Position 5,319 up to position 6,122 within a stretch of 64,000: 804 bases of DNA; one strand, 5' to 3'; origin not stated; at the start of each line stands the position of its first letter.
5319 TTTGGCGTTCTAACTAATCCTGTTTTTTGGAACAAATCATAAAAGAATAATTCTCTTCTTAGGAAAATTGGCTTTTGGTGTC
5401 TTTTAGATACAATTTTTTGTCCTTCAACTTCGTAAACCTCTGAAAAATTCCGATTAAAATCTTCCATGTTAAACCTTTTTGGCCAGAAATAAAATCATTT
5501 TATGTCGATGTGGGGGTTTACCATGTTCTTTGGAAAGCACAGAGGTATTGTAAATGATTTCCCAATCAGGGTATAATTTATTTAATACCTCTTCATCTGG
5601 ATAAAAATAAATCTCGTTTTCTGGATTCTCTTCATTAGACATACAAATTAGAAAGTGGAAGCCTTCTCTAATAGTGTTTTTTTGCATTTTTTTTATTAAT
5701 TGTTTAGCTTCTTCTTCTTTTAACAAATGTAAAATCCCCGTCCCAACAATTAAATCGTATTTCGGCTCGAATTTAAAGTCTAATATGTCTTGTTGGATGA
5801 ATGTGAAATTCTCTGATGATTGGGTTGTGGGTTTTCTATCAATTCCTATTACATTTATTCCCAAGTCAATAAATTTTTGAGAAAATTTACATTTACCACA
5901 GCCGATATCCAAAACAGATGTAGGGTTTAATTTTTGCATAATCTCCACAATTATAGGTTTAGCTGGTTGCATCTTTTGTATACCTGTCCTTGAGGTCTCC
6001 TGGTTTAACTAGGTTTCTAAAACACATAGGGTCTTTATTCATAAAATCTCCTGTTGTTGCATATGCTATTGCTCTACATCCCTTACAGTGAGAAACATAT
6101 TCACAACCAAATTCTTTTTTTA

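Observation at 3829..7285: RiPP-like operon: Cys-rich precursor, radical-SAM/SPASM maturase, methyltransferase, APH-type kinase and DUF3419-like gene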

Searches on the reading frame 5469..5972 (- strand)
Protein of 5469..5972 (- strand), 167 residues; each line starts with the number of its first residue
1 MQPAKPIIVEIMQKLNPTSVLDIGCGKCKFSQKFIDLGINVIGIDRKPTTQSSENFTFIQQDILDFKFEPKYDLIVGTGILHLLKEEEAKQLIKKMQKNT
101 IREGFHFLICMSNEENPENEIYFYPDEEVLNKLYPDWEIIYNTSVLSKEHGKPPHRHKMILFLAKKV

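Call 3: search_protein_families(library=pfam, proteins=[window:5469-5972:-], max_evalue=0.1)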
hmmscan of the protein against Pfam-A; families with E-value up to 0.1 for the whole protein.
window:5469-5972:- (167 aa): 12 families
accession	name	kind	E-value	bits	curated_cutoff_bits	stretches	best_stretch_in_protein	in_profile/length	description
PF03848.20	TehB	-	4e-15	56.2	20.4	1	8-144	22-171/193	Tellurite resistance protein TehB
PF13649.12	Methyltransf_25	-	1.3e-09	39.1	27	1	20-98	1-91/97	Methyltransferase domain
PF13847.12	Methyltransf_31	-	3.7e-09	36.8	27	1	18-116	5-118/145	Methyltransferase domain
PF08241.18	Methyltransf_11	-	1.2e-06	29.5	21.2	1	21-106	1-93/95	Methyltransferase domain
PF08242.18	Methyltransf_12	-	2.8e-06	28.4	30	1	21-98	1-90/98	Methyltransferase domain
PF13489.12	Methyltransf_23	-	0.00014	22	27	1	15-114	21-121/164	Methyltransferase domain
PF01728.25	FtsJ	-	0.00071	20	24.1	1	18-74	23-86/181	FtsJ-like methyltransferase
PF05148.21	Methyltransf_8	-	0.0048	17.2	27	1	2-47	58-102/219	Hypothetical methyltransferase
PF02353.26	CMAS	-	0.0052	16.6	27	1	18-120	64-176/273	Mycolic acid cyclopropane synthetase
PF05401.17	NodS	-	0.0054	17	24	1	19-89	46-124/201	Nodulation protein S (NodS)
PF01739.24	CheR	-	0.045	13.6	27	0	54-107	118-172/195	CheR methyltransferase, SAM binding domain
PF13679.12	Methyltransf_32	-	0.065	13.6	27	1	6-50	15-65/143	Methyltransferase domain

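Call 4: search_protein_families(library=ncbifam, proteins=[window:5469-5972:-], max_evalue=0.1)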
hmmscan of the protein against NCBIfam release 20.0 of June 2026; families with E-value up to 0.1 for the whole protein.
window:5469-5972:- (167 aa): 21 families
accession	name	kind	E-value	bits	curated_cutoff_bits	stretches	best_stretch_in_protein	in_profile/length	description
NF008992.0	PRK12335.1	equivalog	6.6e-18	64.9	303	1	8-145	114-263/289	SAM-dependent methyltransferase TehB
NF008405.0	PRK11207.1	equivalog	6.9e-17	61.6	218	1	6-145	20-172/198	tellurite resistance methyltransferase TehB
TIGR00477.1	tehB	equivalog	2.9e-13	49.7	219.5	1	8-145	65-214/238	tellurite resistance methyltransferase TehB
NF041820.1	daptide_MTase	equivalog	1.6e-07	31.1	175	1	8-115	29-148/243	daptide-type RiPP biosynthesis methyltransferase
NF043040.1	corrin_prot_MT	hypoth_equivalog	1.4e-06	27.9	180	1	9-98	35-137/216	corrinoid protein-associated methyltransferase CpaM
NF004851.0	PRK06202.1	equivalog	3.2e-05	23.5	243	1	14-99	58-157/237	hypothetical protein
TIGR02072.1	BioC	equivalog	3.4e-05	23.8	184.95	1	9-98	24-122/244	malonyl-ACP O-methyltransferase BioC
TIGR01983.1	UbiG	equivalog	0.00014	21.2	102.95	1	13-108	46-151/228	bifunctional 2-polyprenyl-6-hydroxyphenol methylase/3-demethylubiquinol 3-O-methyltransferase UbiG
TIGR02021.1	BchM-ChlM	equivalog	0.00045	19.7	158.9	1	14-97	52-144/218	magnesium protoporphyrin IX methyltransferase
NF045667.1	MTase_DVU1556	equivalog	0.00072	19.1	155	1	16-70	22-82/213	DVU_1556 family methyltransferase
TIGR04543.1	ketoArg_3Met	equivalog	0.001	18.2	425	1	4-54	135-187/336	2-ketoarginine methyltransferase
NF041650.1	nod_mtase_NodS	equivalog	0.0013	18.4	300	1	19-98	41-129/190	nodulation methyltransferase NodS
TIGR04290.1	meth_Rta_06860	hypoth_equivalog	0.0021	17.5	300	1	10-136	43-181/226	TIGR04290 family methyltransferase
NF002463.0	PRK01683.1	equivalog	0.0065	16.1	297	1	3-99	19-123/258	trans-aconitate 2-methyltransferase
TIGR00755.1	ksgA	equivalog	0.0081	15.5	171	1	8-73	21-94/256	16S rRNA (adenine(1518)-N(6)/adenine(1519)-N(6))-dimethyltransferase RsmA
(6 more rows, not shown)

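Call 33: search_solved_structures(query=window:5469-5972:-, max_evalue=0.01)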
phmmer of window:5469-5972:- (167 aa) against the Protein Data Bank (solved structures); distinct sequences matched with E-value up to 0.01: 11.
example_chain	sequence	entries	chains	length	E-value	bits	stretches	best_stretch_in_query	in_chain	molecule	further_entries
3m70_A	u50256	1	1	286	3.7e-09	39.9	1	8-150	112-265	Tellurite resistance protein tehB homolog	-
6mro_A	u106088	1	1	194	4.7e-09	39.5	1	2-161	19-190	methyl transferase from Methanosarcina acetivorans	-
8gdu_A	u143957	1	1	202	1.3e-08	38.1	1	2-160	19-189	Methyltransferase domain-containing protein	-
4dq0_A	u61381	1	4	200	1.1e-06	31.8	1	8-145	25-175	Tellurite resistance protein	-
2i6g_A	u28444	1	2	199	2.1e-06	30.9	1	15-145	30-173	Putative methyltransferase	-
2xva_A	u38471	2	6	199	2.9e-06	30.5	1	8-145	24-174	TELLURITE RESISTANCE PROTEIN TEHB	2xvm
3ccf_A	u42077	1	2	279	9.6e-06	28.8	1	11-90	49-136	Cyclopropane-fatty-acyl-phospholipid synthase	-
9rfr_A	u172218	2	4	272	0.0015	21.7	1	19-105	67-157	Ubiquinone biosynthesis O-methyltransferase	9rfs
3dtn_A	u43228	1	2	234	0.0017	21.4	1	51-103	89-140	Putative Methyltransferase MM_2633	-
8rdl_A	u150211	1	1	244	0.0039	20.3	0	15-86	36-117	ToxA protein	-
7bgg_A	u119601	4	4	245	0.0084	19.2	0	11-131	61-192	heterocyclic toxin methyltransferase (Rv0560c) | 2-heptyl-1-hydroxyquinolin-4(1H)-one methyltransferase | Uncharacterized protein Rv0560c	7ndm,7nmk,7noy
